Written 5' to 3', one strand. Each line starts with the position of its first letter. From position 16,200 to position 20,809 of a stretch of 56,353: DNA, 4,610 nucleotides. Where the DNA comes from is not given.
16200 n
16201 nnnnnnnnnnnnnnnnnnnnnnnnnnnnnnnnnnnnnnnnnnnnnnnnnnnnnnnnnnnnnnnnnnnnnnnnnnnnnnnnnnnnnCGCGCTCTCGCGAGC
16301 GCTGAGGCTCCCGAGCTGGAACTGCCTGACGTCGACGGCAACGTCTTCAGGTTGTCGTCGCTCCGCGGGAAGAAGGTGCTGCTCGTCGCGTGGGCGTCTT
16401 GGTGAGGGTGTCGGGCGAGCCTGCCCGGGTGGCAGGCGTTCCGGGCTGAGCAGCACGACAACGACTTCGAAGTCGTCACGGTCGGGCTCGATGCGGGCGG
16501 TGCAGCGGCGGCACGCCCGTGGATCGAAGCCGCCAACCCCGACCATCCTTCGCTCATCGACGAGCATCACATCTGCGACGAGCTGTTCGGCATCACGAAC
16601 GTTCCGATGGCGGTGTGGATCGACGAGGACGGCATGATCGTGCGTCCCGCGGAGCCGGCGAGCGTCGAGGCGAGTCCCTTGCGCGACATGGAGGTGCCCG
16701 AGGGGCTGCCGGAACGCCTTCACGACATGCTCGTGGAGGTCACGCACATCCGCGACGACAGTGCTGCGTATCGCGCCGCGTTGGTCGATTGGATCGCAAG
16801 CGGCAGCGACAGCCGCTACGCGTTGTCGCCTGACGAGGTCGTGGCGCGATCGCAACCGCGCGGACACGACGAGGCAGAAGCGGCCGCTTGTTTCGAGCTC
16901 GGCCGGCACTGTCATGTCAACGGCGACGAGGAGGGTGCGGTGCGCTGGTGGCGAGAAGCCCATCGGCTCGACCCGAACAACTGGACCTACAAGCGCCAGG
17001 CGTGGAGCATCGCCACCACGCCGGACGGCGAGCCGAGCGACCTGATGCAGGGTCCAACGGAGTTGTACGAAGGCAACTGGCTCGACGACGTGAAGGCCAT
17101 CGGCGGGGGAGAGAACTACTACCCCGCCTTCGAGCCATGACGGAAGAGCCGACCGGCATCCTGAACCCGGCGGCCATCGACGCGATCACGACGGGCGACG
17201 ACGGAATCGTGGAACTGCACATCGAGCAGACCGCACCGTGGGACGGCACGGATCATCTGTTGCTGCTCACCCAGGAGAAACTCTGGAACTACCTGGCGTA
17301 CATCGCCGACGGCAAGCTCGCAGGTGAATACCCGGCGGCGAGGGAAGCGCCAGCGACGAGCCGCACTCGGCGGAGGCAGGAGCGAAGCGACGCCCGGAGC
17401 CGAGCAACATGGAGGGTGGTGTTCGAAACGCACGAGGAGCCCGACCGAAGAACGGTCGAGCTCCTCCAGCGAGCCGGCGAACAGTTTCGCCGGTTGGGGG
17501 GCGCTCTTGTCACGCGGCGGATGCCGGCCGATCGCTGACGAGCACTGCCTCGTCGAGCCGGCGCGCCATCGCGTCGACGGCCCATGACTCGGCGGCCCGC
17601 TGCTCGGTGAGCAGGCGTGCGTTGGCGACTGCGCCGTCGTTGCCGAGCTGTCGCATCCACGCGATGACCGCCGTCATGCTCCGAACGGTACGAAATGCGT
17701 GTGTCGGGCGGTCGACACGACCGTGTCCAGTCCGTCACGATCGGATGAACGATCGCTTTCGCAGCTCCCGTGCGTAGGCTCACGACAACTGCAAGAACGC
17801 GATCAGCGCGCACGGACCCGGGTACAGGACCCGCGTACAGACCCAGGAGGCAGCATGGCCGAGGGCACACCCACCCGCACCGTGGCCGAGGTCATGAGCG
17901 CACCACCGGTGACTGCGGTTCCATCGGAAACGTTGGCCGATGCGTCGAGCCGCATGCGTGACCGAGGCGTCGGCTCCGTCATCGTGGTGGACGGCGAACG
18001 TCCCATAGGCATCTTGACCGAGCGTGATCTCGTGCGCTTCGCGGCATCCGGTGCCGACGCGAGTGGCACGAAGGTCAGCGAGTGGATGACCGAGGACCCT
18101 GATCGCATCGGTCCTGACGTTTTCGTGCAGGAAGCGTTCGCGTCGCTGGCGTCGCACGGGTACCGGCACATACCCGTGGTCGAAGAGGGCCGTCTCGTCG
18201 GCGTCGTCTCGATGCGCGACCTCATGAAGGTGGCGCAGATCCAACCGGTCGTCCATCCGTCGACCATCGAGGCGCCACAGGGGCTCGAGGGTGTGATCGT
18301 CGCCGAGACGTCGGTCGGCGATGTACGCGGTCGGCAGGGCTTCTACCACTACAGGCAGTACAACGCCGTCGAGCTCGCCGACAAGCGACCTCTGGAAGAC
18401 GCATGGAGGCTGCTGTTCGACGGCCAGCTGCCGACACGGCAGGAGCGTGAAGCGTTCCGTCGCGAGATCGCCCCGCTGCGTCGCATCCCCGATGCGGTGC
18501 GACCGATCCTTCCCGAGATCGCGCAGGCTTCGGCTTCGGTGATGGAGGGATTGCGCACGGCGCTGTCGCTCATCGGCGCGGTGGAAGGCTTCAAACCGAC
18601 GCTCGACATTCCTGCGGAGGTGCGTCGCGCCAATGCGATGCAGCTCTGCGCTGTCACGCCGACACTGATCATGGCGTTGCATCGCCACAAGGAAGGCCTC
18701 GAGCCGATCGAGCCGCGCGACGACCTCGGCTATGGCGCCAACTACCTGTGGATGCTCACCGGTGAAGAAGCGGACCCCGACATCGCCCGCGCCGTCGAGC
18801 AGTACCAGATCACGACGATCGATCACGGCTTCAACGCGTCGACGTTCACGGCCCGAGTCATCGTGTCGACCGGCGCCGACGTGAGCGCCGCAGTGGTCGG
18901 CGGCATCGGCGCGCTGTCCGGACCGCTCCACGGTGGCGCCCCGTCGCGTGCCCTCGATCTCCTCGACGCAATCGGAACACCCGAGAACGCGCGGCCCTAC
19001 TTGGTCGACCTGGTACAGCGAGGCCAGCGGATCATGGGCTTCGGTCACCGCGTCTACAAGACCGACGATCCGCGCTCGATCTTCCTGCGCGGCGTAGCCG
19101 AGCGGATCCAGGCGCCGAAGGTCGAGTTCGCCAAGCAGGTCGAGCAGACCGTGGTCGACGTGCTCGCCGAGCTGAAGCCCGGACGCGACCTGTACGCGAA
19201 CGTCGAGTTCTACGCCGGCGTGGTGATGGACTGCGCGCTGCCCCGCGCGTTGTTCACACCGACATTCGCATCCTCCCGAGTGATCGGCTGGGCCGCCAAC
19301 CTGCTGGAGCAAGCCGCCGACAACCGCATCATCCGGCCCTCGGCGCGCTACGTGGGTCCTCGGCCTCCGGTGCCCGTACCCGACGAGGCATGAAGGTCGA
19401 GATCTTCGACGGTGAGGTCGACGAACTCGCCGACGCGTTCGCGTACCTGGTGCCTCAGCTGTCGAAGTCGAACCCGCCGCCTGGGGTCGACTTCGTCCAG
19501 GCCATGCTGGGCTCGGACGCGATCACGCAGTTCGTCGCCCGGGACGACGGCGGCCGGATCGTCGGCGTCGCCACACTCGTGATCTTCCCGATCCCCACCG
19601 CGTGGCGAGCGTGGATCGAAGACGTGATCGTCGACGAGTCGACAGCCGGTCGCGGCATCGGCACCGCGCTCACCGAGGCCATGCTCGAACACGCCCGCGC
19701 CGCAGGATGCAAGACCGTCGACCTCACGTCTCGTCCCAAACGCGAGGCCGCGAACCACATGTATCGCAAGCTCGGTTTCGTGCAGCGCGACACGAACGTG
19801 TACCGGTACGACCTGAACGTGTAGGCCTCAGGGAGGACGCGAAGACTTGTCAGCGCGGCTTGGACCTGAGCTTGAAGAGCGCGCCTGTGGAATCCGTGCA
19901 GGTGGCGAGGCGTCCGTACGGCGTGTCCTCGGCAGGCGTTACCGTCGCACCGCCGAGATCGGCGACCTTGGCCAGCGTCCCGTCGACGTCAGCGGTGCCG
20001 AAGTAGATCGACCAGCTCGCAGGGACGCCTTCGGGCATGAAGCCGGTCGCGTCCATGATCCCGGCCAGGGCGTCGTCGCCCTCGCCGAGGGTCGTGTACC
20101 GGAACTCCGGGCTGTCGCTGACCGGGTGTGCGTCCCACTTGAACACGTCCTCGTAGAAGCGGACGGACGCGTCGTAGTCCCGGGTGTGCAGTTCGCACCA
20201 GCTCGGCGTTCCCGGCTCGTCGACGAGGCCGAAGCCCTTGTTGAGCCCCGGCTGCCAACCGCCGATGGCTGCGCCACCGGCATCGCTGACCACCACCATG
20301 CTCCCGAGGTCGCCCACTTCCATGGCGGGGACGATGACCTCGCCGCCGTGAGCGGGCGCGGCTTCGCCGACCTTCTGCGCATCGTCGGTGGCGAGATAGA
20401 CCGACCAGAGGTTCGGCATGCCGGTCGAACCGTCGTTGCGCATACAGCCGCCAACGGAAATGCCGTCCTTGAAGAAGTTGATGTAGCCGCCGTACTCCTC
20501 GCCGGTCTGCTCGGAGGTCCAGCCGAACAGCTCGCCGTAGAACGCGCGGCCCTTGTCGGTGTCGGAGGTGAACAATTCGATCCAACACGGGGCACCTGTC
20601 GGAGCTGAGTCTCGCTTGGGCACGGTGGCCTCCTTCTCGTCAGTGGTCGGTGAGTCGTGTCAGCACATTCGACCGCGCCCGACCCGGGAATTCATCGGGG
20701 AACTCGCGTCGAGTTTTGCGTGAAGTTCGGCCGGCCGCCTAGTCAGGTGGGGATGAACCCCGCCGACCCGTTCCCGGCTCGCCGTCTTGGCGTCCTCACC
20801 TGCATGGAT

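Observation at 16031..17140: In-frame TGA at the redox motif of a ResA/TlpA-like protein: probable selenocysteine (W-A-S-W-U-G-C) with a SECIS-like hairpin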

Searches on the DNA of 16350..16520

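Call 18: search_rna_families(source=window, start=16350, end=16520, threshold=evalue, max_evalue=10)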
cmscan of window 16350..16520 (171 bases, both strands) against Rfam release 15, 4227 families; matches with E-value up to 10: 2.
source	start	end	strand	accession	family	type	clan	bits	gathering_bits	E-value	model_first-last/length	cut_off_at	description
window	16450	16501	+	RF00312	snoZ206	Gene; snRNA; snoRNA; CD-box;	-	13.5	50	4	1-129/129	no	Small nucleolar RNA Z206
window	16395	16438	+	RF01276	sR53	Gene; snRNA; snoRNA; CD-box;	-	11.8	49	1.1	26-60/60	no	Small nucleolar RNA sR53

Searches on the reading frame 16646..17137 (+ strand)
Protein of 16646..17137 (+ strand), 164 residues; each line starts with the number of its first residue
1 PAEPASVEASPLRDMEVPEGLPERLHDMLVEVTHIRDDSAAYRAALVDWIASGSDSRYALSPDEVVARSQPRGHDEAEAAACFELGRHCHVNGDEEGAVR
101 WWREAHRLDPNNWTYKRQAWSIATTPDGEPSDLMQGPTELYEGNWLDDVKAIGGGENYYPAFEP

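Call 75: search_protein_families(library=pfam, proteins=[window:16646-17137:+], max_evalue=10)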
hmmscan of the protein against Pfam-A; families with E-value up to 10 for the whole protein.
window:16646-17137:+ (164 aa): 5 families
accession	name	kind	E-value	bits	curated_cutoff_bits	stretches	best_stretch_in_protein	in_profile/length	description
PF07719.23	TPR_2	-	2.4e-05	24.5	27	1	79-112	1-34/34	Tetratricopeptide repeat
PF19789.6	DUF6273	-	0.0084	16.4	23.5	1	54-124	82-149/172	Domain of unknown function (DUF6273)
PF00515.34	TPR_1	-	0.084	13.2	27.8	1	79-112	1-34/34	Tetratricopeptide repeat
PF13414.12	TPR_11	-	0.089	12.9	26.8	1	92-112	7-27/42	TPR repeat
PF07721.20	TPR_4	-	0.11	13.6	27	1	79-104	1-26/26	Tetratricopeptide repeat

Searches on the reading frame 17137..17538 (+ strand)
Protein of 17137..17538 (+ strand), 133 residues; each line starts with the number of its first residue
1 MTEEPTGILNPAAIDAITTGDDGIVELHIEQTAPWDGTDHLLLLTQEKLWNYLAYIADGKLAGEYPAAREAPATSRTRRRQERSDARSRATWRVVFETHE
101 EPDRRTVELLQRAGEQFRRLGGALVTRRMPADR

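Call 9: search_protein_families(library=pfam, proteins=[window:17137-17538:+], max_evalue=0.01)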
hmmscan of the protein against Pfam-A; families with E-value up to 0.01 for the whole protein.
window:17137-17538:+ (133 aa): 1 family
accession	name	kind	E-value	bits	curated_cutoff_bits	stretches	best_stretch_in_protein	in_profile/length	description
PF20212.3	DUF6572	-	1.1e-10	42.2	27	1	8-71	3-66/106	Family of unknown function (DUF6572)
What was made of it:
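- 17137..17538 (+): Downstream DUF6572 ORF, overlapping the stop codon as ATGA. This is lineage-specific context. PF20212 1.1e-10 (call 9).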

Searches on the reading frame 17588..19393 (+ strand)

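Call 24: search_protein_families(library=ncbifam, proteins=[window:17588-19393:+], max_evalue=0.00001)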
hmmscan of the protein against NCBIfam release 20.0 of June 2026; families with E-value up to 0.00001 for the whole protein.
window:17588-19393:+ (601 aa): 30 families (the best 25 are shown)
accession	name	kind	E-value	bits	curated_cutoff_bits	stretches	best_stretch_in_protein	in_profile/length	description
NF009005.0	PRK12350.1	subfamily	1.4e-97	327.2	332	1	229-595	4-354/366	citrate synthase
TIGR01800.1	cit_synth_II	subfamily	9.5e-97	324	421.3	1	231-592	1-358/368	2-methylcitrate synthase/citrate synthase II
NF010639.0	PRK14036.1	equivalog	1.5e-85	287.2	502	1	229-592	6-368/379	citrate synthase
NF010636.0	PRK14033.1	equivalog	6.2e-85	285.3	479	1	228-591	8-367/376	bifunctional 2-methylcitrate synthase/citrate synthase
NF041301.1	Cit_synth_Halo_CitZ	equivalog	8.2e-85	285.1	550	1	230-592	6-369/379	citrate synthase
NF010637.0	PRK14034.1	equivalog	7.8e-81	271.9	594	1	230-593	4-362/372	citrate synthase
NF010638.0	PRK14035.1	equivalog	4.5e-80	269.2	572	1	228-592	3-362/372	citrate synthase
NF009006.1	PRK12351.1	equivalog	3e-73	246.4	550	1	231-592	8-366/376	bifunctional 2-methylcitrate synthase/citrate synthase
NF041157.1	Cit_synThplmales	equivalog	3.6e-71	240.3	590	1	230-592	5-366/377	citrate synthase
NF009004.0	PRK12349.1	equivalog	6.2e-61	206.3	508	1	231-592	9-367/372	citrate synthase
NF010640.0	PRK14037.1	subfamily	1.7e-60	204.9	504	1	230-592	5-367/377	citrate synthase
NF004126.0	PRK05614.1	equivalog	2.8e-58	197.4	505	1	240-591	56-419/430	citrate synthase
TIGR01798.1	cit_synth_I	equivalog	7.8e-50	169.8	485.15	1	238-590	41-406/412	citrate synthase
NF010635.0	PRK14032.1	subfamily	4.9e-40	137.4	426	1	243-589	59-436/448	citrate synthase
NF007128.0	PRK09569.1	subfamily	1.3e-26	93.2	344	1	264-585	81-420/437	citrate (Si)-synthase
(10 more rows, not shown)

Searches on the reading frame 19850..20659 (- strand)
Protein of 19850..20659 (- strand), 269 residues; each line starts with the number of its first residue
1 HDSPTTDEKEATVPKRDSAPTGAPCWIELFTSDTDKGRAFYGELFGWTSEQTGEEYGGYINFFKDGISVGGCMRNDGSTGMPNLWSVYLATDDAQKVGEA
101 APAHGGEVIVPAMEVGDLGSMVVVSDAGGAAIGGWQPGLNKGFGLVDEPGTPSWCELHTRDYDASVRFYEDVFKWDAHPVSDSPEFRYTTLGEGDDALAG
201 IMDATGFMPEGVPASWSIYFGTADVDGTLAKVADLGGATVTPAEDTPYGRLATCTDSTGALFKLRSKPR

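Call 24: search_protein_families(library=ncbifam, proteins=[window:19850-20659:-], max_evalue=0.00001)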
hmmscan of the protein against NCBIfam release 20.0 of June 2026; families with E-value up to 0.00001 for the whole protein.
window:19850-20659:- (269 aa): 1 family
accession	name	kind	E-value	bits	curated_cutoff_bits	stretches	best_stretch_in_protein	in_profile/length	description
NF053614.1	AfsKbindKbpAStmc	equivalog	7.8e-46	156.6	250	1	22-264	3-228/231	AfsK-binding protein KbpA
